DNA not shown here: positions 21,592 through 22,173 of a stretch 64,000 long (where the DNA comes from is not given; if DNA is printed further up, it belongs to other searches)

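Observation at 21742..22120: CsoR-family repressor with Cys-Gln-Cys (no His) and a textbook CsoR operator on a divergent efflux promoter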

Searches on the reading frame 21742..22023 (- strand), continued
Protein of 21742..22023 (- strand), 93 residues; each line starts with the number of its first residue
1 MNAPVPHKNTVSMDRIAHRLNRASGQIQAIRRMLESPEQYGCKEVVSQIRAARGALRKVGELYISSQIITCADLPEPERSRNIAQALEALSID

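Call 50: find_homologous_proteins(query=A2, max_evalue=1e-8)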
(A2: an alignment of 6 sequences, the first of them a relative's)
Query A2 (6 sequences) (85 aa, profile of the alignment): 709 proteins with E <= 1e-8 among 8000 candidates; the best 120 are listed.
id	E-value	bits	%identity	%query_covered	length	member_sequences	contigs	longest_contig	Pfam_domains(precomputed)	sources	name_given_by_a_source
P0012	9.4e-37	143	45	98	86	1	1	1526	PF02583.23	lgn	-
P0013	7.3e-36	140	47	92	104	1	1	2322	PF02583.23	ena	-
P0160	6.3e-35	137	49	92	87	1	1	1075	PF02583.23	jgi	jgi:DNA-binding FrmR family transcriptional regulator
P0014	2.6e-34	135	40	94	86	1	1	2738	PF02583.23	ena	-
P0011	6.9e-34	134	100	100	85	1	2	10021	PF02583.23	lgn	-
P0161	1.9e-33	132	46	98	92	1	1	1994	PF02583.23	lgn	-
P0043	2.5e-33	132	40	98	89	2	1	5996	PF02583.23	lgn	-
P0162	4.2e-33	131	63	96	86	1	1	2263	PF02583.23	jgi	jgi:DNA-binding FrmR family transcriptional regulator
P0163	4.7e-33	131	46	98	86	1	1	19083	PF02583.23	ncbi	-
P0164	7.0e-33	131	54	92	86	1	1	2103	PF02583.23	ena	-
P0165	7.0e-33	131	45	98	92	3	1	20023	PF02583.23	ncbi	-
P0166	7.3e-33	131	61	96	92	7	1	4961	PF02583.23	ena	-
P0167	1.3e-32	130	46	96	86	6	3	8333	PF02583.23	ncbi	-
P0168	1.6e-32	129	62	96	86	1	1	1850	PF02583.23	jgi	-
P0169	1.7e-32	129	53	98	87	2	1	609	PF02583.23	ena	-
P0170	1.7e-32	129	57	98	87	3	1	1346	PF02583.23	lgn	-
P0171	2.0e-32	129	47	98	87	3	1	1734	PF02583.23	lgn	-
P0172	2.3e-32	129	61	96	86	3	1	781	PF02583.23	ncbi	-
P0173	2.4e-32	129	56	95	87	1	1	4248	PF02583.23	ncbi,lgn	-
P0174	2.8e-32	129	54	95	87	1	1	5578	PF02583.23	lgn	-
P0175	2.9e-32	129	52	96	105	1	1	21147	PF02583.23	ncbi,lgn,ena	-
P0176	3.0e-32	129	56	94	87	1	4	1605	PF02583.23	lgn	-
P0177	3.6e-32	128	62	96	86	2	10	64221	PF02583.23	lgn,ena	-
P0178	4.6e-32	128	52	95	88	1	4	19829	PF02583.23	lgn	-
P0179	5.1e-32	128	44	92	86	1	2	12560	PF02583.23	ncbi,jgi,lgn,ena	-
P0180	5.1e-32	128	57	96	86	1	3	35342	PF02583.23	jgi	jgi:DNA-binding FrmR family transcriptional regulator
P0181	5.3e-32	128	56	95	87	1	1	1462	PF02583.23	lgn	-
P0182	5.4e-32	128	58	98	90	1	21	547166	PF02583.23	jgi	jgi:DNA-binding FrmR family transcriptional regulator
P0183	5.5e-32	128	56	94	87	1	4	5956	PF02583.23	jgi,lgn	jgi:DNA-binding FrmR family transcriptional regulator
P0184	5.6e-32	128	59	96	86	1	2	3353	PF02583.23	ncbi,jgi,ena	-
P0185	5.6e-32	128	59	98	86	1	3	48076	PF02583.23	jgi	jgi:DNA-binding FrmR family transcriptional regulator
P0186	5.7e-32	128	59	98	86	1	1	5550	PF02583.23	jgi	jgi:DNA-binding FrmR family transcriptional regulator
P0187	5.9e-32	128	49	94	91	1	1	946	PF02583.23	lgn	-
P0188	5.9e-32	128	51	99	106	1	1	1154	PF02583.23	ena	-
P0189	6.4e-32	128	65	100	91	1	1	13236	PF02583.23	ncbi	-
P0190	6.6e-32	127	50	96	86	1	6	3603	PF02583.23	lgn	-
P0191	6.6e-32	127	47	98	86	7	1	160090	PF02583.23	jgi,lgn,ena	-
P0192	7.8e-32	127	56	95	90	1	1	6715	PF02583.23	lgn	-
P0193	8.8e-32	127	53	98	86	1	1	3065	PF02583.23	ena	-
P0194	9.0e-32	127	54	94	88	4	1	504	PF02583.23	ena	-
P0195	9.6e-32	127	55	100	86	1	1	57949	PF02583.23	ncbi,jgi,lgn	ncbi:MAG: Metal-sensitive transcriptional repressor [Candidatus Parcubacteria bacterium]|jgi:DNA-bin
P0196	1.0e-31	127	49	96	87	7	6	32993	PF02583.23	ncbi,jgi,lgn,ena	jgi:DNA-binding FrmR family transcriptional regulator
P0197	1.2e-31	127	51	95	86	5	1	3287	PF02583.23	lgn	-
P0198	1.3e-31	127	54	95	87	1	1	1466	PF02583.23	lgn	-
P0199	1.3e-31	127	55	98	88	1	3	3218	PF02583.23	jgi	jgi:DNA-binding FrmR family transcriptional regulator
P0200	1.4e-31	126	54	94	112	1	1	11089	PF02583.23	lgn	-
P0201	1.4e-31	126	46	98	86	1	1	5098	PF02583.23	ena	-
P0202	1.5e-31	126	52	98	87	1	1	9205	PF02583.23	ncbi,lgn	-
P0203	1.5e-31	126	49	98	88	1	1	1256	PF02583.23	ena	-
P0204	1.6e-31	126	56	99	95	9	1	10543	PF02583.23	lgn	-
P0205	1.7e-31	126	57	95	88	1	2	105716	PF02583.23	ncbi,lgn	-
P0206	1.9e-31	126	50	98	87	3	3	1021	PF02583.23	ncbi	-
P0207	2.3e-31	126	53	94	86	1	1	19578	PF02583.23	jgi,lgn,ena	jgi:DNA-binding FrmR family transcriptional regulator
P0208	2.3e-31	126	49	96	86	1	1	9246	PF02583.23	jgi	jgi:DNA-binding FrmR family transcriptional regulator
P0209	2.7e-31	126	56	96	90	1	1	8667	PF02583.23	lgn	-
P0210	2.8e-31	125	59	96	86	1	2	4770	PF02583.23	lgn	-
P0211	2.9e-31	125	60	95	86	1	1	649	PF02583.23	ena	-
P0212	3.2e-31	125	54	95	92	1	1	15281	PF02583.23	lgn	-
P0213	3.4e-31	125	45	96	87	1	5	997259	PF02583.23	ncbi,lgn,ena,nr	ncbi:metal-sensitive transcriptional regulator [Candidatus Nomurabacteria bacterium]|nr:metal-sensit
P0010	3.8e-31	125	45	89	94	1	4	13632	PF02583.23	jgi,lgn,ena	-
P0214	3.9e-31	125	59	96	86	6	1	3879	PF02583.23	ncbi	-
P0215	3.9e-31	125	53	94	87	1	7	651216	PF02583.23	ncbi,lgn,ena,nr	ncbi:metal-sensitive transcriptional regulator [Candidatus Kaiserbacteria bacterium]|nr:metal-sensit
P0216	4.3e-31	125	57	98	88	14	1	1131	PF02583.23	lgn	-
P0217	4.5e-31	125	53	94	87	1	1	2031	PF02583.23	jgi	jgi:DNA-binding FrmR family transcriptional regulator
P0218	4.6e-31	125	51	99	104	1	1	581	PF02583.23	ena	-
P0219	4.6e-31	125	56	94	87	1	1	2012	PF02583.23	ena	-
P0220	5.0e-31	125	54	96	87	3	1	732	PF02583.23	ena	-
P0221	5.1e-31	125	58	94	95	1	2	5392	PF02583.23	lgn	-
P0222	5.2e-31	125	60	96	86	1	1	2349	PF02583.23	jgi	jgi:CsoR family transcriptional regulator, copper-sensing transcriptional repressor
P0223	5.4e-31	125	54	96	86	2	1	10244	PF02583.23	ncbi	-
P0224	5.9e-31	124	54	94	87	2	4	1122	PF02583.23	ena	-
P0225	6.2e-31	124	54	92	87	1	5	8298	PF02583.23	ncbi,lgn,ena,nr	ncbi:metal-sensitive transcriptional regulator [Candidatus Kaiserbacteria bacterium]|nr:metal-sensit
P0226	6.9e-31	124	53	100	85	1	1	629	PF02583.23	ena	-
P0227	7.9e-31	124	55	100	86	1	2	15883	PF02583.23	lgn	-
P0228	7.9e-31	124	51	94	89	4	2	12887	PF02583.23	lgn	-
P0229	8.0e-31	124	48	95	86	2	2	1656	PF02583.23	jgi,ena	-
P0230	8.3e-31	124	48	94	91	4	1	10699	PF02583.23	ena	-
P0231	9.0e-31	124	54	94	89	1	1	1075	PF02583.23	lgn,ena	-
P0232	9.2e-31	124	51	94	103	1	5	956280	PF02583.23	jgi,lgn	jgi:DNA-binding FrmR family transcriptional regulator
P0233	9.2e-31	124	56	94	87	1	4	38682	PF02583.23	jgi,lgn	jgi:DNA-binding FrmR family transcriptional regulator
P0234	9.5e-31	124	44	95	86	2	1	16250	PF02583.23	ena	-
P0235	1.0e-30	124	51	98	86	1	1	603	PF02583.23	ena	-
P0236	1.1e-30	124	46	94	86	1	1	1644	PF02583.23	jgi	jgi:CsoR family transcriptional regulator, copper-sensing transcriptional repressor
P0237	1.1e-30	124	54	95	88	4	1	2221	PF02583.23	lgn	-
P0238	1.2e-30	123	53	94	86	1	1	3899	PF02583.23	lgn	-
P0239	1.2e-30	123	48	98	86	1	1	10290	PF02583.23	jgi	jgi:CsoR family transcriptional regulator, copper-sensing transcriptional repressor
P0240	1.2e-30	123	47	95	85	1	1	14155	PF02583.23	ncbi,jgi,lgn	-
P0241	1.4e-30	123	49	95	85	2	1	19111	PF02583.23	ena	-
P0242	1.5e-30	123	56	100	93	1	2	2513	PF02583.23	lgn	-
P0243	1.6e-30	123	54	94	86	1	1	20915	PF02583.23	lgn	-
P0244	1.6e-30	123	58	95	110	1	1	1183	PF02583.23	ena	-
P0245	1.8e-30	123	58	94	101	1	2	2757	PF02583.23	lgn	-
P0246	1.9e-30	123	53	100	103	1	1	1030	PF02583.23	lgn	-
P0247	2.0e-30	123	48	98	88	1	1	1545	PF02583.23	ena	-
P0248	2.1e-30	123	54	92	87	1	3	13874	PF02583.23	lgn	-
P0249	2.5e-30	122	49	100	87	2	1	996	PF02583.23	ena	-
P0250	2.5e-30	122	53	94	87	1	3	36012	PF02583.23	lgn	-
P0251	2.6e-30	122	42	98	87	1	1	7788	PF02583.23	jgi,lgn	-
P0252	2.7e-30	122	48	94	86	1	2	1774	PF02583.23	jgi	jgi:DNA-binding FrmR family transcriptional regulator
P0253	2.7e-30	122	48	96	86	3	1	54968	PF02583.23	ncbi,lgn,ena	-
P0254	2.8e-30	122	44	100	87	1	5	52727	PF02583.23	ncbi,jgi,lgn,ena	-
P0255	2.9e-30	122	61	96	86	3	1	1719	PF02583.23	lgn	-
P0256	3.1e-30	122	51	95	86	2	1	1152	PF02583.23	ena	-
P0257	3.2e-30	122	54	94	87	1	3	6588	PF02583.23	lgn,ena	-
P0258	3.4e-30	122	48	95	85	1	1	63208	PF02583.23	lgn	-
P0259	4.1e-30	122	53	95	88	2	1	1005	PF02583.23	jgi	jgi:DNA-binding FrmR family transcriptional regulator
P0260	4.3e-30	122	58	98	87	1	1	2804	PF02583.23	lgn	-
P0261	4.5e-30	122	55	98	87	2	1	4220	PF02583.23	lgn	-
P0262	4.5e-30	122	56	95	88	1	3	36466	PF02583.23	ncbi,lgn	-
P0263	4.9e-30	122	50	92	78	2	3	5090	PF02583.23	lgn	-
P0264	4.9e-30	122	56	99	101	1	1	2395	PF02583.23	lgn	-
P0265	5.1e-30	121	52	100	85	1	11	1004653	PF02583.23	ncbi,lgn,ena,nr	ncbi:MAG: metal-sensitive transcriptional regulator [Candidatus Kaiserbacteria bacterium]|nr:metal-s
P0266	5.4e-30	121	54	94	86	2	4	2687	PF02583.23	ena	-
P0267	5.5e-30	121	45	99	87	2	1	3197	PF02583.23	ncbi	-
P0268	5.5e-30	121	56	94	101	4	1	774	PF02583.23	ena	-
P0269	5.6e-30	121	59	92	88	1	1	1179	PF02583.23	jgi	jgi:DNA-binding FrmR family transcriptional regulator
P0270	5.6e-30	121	60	96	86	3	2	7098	PF02583.23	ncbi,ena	-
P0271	5.9e-30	121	54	94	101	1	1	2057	PF02583.23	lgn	-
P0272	6.0e-30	121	49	96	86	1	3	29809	PF02583.23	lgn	-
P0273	6.3e-30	121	53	100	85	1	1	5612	PF02583.23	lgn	-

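Call 51: find_encoding_contigs(protein=P0010, flank=6000, max_places=3)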
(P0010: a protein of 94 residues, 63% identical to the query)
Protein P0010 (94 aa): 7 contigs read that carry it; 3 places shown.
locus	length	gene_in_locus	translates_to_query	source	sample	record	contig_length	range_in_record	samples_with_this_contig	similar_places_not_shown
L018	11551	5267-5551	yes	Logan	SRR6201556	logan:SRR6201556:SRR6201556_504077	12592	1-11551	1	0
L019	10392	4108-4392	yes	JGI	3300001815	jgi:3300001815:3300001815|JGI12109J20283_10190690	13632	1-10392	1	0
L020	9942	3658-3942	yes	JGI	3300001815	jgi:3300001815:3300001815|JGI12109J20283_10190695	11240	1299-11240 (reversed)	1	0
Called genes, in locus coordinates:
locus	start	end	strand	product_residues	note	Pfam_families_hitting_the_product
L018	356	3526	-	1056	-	PF00873:ACR_tran, PF03176:MMPL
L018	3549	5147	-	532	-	PF25919:BSH_CusB (faint), PF00364:Biotin_lipoyl (faint), PF25917:BSH_RND (weak), PF25984:BSH_YknX (faint)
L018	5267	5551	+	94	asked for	PF02583:Trns_repr_metal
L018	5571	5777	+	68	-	PF11127:YgaP-like_TM (weak)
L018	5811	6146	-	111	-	-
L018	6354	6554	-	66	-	-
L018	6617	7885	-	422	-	-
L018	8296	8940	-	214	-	PF00990:GGDEF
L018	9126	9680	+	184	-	PF02627:CMD (faint)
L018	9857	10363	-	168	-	-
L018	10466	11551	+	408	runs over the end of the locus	-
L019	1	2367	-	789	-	?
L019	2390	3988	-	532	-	PF25919:BSH_CusB (faint), PF00364:Biotin_lipoyl (faint), PF25917:BSH_RND (weak), PF25984:BSH_YknX (faint)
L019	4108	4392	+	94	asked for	PF02583:Trns_repr_metal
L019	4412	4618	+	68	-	PF11127:YgaP-like_TM (weak)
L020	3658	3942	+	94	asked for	PF02583:Trns_repr_metal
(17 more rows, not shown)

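Call 52: find_encoding_contigs(protein=P0011, flank=5000, max_places=2)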
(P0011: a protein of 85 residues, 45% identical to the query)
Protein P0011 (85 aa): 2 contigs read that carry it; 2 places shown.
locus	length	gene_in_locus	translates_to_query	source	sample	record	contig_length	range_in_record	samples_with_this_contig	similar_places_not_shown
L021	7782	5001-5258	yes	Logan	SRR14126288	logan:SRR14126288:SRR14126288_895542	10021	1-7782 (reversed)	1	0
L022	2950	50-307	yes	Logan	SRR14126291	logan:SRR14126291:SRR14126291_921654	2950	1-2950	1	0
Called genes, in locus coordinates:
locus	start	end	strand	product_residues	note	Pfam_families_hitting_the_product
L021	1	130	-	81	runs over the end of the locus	-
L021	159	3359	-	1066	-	PF00873:ACR_tran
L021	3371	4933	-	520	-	PF25919:BSH_CusB (faint), PF00364:Biotin_lipoyl (faint), PF25984:BSH_YknX (faint)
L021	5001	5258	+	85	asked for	PF02583:Trns_repr_metal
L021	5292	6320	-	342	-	PF03724:META (weak)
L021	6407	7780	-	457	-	?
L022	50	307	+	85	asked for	PF02583:Trns_repr_metal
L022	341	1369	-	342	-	PF03724:META (weak)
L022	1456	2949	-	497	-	?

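Call 53: find_encoding_contigs(protein=P0215, flank=5000, max_places=2)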
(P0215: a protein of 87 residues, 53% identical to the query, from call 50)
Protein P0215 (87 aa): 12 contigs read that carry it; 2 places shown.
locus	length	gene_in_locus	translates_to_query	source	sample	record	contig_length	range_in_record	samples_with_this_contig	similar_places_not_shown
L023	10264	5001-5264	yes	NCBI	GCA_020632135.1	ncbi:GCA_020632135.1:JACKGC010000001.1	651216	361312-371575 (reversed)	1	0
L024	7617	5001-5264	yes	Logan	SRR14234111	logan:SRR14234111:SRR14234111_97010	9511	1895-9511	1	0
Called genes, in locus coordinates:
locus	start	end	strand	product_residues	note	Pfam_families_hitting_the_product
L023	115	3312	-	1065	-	PF00873:ACR_tran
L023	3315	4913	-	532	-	PF25919:BSH_CusB (faint), PF00364:Biotin_lipoyl (faint), PF25984:BSH_YknX (faint)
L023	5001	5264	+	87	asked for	PF02583:Trns_repr_metal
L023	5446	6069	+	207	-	PF09968:DUF2202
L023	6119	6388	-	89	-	PF01649:Ribosomal_S20p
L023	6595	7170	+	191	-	PF01330:RuvA_N, PF00633:HHH (faint), PF14520:HHH_5, PF07499:RuvA_C (faint)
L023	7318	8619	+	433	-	PF08245:Mur_ligase_M, PF02875:Mur_ligase_C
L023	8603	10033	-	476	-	PF20154:LNT_N (weak)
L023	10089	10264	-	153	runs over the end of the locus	PF00588:SpoU_methylase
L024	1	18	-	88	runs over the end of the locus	PF11127:YgaP-like_TM (weak)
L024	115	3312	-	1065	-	PF00873:ACR_tran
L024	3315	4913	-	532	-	PF25919:BSH_CusB (faint), PF00364:Biotin_lipoyl (faint), PF25984:BSH_YknX (faint)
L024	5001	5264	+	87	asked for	PF02583:Trns_repr_metal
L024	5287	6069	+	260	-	PF09968:DUF2202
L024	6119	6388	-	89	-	PF01649:Ribosomal_S20p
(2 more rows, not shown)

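Call 54: find_encoding_contigs(protein=P0213, flank=5000, max_places=2)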
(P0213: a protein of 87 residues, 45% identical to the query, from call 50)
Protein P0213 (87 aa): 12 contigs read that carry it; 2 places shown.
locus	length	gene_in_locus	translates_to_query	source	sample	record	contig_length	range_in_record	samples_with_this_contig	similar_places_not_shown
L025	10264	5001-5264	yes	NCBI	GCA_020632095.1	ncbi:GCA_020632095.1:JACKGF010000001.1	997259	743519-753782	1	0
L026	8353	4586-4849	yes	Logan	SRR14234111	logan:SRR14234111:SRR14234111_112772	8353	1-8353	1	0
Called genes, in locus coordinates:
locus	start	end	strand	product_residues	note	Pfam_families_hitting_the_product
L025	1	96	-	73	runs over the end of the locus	PF11127:YgaP-like_TM (weak)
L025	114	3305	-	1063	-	PF00873:ACR_tran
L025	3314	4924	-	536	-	PF25919:BSH_CusB (faint), PF26077:BSH_Fcp1 (faint), PF00364:Biotin_lipoyl (faint)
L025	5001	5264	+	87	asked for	PF02583:Trns_repr_metal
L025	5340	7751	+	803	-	PF00690:Cation_ATPase_N, PF00122:E1-E2_ATPase, PF00702:Hydrolase, PF00689:Cation_ATPase_C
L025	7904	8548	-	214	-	-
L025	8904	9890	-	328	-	PF05598:DUF772, PF01609:DDE_Tnp_1, PF13751:DDE_Tnp_1_6 (weak)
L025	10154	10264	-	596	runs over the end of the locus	PF00005:ABC_tran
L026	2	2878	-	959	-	?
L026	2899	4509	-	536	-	PF25919:BSH_CusB (faint), PF26077:BSH_Fcp1 (faint), PF00364:Biotin_lipoyl (faint)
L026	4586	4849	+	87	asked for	PF02583:Trns_repr_metal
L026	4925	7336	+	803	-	PF00690:Cation_ATPase_N, PF00122:E1-E2_ATPase, PF00702:Hydrolase, PF00689:Cation_ATPase_C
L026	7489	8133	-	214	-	-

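Call 66: search_solved_structures(query=A2, max_evalue=0.01, show_alignments=5)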
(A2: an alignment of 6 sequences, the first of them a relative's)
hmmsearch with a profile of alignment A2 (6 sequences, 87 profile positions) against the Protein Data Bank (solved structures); distinct sequences matched with E-value up to 0.01: 10.
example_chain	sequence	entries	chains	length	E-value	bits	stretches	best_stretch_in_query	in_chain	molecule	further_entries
5fmn_A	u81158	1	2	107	4.6e-13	52.6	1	5-72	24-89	INRS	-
6ahx_A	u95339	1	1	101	1.3e-11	48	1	4-66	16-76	Putative cytosolic protein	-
7mq1_A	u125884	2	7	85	3.4e-11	46.6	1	8-84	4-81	Copper-sensing transcriptional repressor csoR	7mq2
7mq3_A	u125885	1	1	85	4.7e-11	46.2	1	8-84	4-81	Copper-sensing transcriptional repressor csoR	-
4m1p_A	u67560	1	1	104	1.2e-10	44.9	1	7-67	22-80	Copper-sensitive operon repressor (CsoR)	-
5lcy_A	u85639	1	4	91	4e-09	40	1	4-84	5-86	Frmr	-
5lbm_A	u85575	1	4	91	5.1e-09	39.6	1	5-63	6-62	Transcriptional repressor FrmR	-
4adz_A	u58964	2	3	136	4e-08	36.8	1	6-67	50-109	CSOR | COPPER SENSITIVE OPERON REPRESSOR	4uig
3aai_A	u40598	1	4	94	2.4e-06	31.1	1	5-64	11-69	Copper homeostasis operon regulatory protein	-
2hh7_A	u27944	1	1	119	6e-06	29.8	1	5-67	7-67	Hypothetical protein CsoR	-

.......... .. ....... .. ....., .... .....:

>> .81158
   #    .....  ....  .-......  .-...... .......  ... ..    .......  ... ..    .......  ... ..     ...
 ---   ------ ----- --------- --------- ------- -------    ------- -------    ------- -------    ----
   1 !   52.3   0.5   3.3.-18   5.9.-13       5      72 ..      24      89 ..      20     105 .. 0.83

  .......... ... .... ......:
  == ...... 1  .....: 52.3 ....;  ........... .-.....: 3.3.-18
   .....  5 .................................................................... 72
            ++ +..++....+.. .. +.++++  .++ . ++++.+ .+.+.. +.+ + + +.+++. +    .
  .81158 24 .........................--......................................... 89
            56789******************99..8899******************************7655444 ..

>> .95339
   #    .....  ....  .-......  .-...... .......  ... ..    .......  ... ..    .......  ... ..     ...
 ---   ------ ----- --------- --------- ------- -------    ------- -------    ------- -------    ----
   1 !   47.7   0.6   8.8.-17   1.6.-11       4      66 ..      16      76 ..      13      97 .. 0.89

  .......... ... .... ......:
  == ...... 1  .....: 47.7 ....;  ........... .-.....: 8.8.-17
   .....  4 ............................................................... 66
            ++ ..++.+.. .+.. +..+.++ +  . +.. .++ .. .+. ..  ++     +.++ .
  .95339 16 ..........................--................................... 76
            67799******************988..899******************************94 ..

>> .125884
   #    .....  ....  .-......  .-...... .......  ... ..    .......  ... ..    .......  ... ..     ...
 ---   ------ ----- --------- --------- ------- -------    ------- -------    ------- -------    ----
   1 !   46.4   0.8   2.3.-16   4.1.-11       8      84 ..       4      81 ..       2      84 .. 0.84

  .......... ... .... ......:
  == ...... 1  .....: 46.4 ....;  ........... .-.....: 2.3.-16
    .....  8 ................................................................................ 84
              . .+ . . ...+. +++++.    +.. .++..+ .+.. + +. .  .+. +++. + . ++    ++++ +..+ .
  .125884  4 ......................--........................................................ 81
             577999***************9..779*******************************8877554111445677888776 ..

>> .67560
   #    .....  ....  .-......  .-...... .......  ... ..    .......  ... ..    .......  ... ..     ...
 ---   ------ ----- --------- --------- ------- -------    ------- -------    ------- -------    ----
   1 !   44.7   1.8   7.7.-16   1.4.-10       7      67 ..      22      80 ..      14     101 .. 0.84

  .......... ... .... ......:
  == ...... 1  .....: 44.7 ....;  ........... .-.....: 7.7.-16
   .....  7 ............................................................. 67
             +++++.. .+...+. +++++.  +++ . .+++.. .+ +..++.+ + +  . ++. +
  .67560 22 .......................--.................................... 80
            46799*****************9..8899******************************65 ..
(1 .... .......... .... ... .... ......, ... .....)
